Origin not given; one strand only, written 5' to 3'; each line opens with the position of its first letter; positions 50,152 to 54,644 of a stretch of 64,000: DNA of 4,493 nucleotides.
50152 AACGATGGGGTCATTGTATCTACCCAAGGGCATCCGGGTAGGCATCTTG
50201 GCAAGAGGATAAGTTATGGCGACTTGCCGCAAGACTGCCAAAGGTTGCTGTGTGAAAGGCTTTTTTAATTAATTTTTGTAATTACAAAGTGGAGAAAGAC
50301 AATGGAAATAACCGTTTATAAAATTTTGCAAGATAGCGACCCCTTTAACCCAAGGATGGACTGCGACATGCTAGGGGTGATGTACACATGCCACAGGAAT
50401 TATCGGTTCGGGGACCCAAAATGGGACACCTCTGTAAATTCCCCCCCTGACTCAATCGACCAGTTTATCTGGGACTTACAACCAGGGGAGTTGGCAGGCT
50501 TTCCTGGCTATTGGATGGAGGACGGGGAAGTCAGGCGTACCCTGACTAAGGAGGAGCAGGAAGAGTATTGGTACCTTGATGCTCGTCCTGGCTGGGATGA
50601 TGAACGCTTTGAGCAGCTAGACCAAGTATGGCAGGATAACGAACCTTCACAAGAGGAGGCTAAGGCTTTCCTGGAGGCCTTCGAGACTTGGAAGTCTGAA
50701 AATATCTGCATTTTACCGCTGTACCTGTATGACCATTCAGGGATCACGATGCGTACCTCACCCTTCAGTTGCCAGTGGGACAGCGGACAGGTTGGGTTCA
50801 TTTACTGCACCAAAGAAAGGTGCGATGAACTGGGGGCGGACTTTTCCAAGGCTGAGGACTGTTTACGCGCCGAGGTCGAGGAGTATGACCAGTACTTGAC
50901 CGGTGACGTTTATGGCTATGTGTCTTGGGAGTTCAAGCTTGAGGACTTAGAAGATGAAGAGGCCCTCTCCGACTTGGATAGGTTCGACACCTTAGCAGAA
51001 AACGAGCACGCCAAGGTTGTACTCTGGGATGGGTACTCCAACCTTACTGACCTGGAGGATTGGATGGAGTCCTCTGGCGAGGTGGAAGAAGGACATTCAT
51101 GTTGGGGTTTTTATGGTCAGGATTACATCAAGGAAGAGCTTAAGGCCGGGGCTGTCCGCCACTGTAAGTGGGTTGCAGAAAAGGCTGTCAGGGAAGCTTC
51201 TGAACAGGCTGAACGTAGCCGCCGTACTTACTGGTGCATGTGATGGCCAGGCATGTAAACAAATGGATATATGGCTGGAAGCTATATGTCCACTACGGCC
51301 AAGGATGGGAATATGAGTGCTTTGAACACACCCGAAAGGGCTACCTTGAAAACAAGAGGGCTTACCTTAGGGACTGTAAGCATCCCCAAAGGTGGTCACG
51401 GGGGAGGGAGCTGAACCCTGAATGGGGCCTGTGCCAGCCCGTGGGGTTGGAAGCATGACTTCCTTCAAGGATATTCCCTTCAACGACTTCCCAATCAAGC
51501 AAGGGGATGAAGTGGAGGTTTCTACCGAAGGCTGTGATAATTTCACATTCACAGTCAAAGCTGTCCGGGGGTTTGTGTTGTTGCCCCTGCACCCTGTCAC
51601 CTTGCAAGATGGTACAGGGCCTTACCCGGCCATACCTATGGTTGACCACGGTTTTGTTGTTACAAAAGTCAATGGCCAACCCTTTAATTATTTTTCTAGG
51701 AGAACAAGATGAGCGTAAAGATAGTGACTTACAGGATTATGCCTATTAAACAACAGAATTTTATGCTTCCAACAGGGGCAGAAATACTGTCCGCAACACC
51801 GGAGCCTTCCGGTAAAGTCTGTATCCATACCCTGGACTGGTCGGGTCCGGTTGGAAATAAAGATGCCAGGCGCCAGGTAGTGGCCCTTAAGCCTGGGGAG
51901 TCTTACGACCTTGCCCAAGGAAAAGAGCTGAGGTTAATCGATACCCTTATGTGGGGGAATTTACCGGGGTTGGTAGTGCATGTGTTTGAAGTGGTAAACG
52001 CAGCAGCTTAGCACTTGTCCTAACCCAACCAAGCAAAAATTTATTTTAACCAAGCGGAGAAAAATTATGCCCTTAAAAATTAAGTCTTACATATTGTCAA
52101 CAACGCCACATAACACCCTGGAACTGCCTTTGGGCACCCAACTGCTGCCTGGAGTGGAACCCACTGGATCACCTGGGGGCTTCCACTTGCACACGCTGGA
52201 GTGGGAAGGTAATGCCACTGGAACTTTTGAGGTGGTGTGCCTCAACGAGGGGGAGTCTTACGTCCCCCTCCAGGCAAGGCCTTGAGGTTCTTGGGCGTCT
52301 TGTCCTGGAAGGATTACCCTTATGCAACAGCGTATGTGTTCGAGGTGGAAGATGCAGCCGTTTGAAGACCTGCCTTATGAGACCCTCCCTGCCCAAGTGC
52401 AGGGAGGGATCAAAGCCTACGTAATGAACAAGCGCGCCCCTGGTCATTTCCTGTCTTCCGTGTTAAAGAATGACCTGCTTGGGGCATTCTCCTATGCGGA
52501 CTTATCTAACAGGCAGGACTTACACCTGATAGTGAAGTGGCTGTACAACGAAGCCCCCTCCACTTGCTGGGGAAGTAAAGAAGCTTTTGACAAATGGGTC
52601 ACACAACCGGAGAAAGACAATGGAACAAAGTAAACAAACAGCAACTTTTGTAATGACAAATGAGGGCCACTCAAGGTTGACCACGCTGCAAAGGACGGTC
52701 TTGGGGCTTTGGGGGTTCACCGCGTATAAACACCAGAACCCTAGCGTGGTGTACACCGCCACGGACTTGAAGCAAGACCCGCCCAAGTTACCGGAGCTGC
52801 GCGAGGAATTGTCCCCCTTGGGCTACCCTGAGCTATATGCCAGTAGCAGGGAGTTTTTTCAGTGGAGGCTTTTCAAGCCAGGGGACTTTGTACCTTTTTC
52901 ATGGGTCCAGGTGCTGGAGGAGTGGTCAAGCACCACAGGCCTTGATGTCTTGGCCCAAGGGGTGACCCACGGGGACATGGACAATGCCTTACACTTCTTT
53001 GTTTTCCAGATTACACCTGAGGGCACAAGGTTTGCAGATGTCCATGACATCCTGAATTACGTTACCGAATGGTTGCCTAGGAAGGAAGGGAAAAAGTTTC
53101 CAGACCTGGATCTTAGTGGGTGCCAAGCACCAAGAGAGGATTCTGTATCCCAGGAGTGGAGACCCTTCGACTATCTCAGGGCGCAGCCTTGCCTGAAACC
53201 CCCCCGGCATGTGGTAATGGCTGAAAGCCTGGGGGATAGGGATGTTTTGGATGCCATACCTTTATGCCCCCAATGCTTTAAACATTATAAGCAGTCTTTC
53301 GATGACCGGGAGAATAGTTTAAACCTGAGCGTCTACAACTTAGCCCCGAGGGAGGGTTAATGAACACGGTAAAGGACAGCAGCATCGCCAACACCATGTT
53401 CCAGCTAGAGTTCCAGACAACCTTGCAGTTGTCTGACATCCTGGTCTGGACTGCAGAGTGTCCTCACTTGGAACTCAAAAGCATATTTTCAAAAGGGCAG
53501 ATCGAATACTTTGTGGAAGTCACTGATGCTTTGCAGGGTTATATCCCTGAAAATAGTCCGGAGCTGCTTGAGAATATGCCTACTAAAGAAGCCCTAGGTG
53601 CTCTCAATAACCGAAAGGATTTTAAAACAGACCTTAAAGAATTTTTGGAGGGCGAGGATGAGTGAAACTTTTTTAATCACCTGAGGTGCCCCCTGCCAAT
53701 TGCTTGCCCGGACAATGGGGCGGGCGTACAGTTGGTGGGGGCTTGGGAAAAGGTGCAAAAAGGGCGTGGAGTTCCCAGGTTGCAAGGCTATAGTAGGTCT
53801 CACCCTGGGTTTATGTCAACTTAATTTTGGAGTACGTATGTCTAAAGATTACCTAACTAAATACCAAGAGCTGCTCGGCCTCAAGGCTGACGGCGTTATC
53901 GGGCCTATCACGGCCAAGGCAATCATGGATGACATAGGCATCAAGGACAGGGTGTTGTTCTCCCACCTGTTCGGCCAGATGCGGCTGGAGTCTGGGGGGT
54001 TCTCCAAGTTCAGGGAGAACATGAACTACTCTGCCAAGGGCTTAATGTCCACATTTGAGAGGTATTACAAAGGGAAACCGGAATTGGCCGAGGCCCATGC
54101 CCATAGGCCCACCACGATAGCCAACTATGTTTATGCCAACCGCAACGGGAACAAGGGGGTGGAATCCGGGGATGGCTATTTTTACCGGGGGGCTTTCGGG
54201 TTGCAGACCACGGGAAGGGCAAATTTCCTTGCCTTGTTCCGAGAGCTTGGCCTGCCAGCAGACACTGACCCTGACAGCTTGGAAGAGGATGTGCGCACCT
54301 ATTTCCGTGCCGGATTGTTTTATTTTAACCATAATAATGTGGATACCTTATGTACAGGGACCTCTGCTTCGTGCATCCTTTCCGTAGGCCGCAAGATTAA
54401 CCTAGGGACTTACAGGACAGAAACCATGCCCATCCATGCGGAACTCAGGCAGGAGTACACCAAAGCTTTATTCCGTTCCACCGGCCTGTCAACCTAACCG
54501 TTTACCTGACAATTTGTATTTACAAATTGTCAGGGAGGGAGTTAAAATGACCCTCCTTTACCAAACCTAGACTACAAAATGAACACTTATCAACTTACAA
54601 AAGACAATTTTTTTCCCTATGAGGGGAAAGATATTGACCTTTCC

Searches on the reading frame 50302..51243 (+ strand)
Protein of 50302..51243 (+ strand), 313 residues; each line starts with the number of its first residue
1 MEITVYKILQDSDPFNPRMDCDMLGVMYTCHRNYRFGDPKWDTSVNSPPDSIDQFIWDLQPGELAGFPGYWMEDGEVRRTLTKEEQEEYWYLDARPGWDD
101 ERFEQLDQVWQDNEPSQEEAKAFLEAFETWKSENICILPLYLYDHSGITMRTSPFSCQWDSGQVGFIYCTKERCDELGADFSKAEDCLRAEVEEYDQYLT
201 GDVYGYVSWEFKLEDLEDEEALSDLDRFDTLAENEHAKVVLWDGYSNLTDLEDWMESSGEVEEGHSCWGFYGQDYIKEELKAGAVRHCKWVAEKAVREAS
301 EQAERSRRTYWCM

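Call 20: find_encoding_contigs(protein=window:50302-51243:+, flank=10000, max_places=4)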
Protein window:50302-51243:+ (313 aa): 2 contigs read that carry it; 2 places shown.
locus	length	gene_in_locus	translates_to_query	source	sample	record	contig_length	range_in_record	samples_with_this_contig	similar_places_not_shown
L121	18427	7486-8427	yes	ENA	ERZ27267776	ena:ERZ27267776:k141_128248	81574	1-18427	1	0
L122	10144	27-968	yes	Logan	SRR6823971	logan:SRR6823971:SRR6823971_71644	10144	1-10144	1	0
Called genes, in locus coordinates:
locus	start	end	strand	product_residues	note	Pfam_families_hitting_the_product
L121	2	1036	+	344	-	?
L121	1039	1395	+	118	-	-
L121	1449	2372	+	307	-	PF08401:ArdcN, PF18818:MPTase-PolyVal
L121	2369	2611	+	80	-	-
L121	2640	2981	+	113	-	-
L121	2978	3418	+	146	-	-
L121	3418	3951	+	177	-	-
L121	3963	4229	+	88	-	-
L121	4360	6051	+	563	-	PF13589:HATPase_c_3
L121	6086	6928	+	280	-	-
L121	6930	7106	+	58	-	-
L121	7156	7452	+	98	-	-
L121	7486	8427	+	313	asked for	-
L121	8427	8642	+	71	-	-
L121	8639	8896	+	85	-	-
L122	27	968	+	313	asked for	-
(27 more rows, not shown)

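Call 56: search_protein_families(library=phrogs, proteins=[window:50302-51240:+], max_evalue=0.01)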
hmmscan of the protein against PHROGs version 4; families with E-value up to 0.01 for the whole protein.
window:50302-51240:+ (313 aa): 1 family
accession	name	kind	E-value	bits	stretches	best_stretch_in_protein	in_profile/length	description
phrog_6186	-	unknown function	4.8e-22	80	2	110-207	64-169/220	-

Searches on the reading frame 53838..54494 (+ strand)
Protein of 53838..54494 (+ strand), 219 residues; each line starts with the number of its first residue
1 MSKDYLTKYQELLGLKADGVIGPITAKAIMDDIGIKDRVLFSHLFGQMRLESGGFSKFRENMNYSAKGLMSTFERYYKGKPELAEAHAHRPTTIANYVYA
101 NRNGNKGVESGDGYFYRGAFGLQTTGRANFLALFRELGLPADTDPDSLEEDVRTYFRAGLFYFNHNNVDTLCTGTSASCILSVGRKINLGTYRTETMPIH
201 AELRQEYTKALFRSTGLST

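Call 56: search_protein_families(library=phrogs, proteins=[window:53838-54494:+], max_evalue=0.01)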
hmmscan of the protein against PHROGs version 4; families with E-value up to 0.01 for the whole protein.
window:53838-54494:+ (219 aa): 5 families
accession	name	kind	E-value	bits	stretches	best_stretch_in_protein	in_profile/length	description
phrog_181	-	lysis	1.4e-32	114.6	1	27-211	356-526/769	endolysin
phrog_26317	-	unknown function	1.9e-12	48.2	1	88-192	4-101/119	-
phrog_3201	-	tail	1.8e-09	36.8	1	27-165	2026-2166/2408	tail fiber protein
phrog_14712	-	moron, auxiliary metabolic gene and host takeover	0.00013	22.3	1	100-152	75-135/322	chitinase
phrog_34417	-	unknown function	0.0018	18.6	1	94-135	71-110/326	-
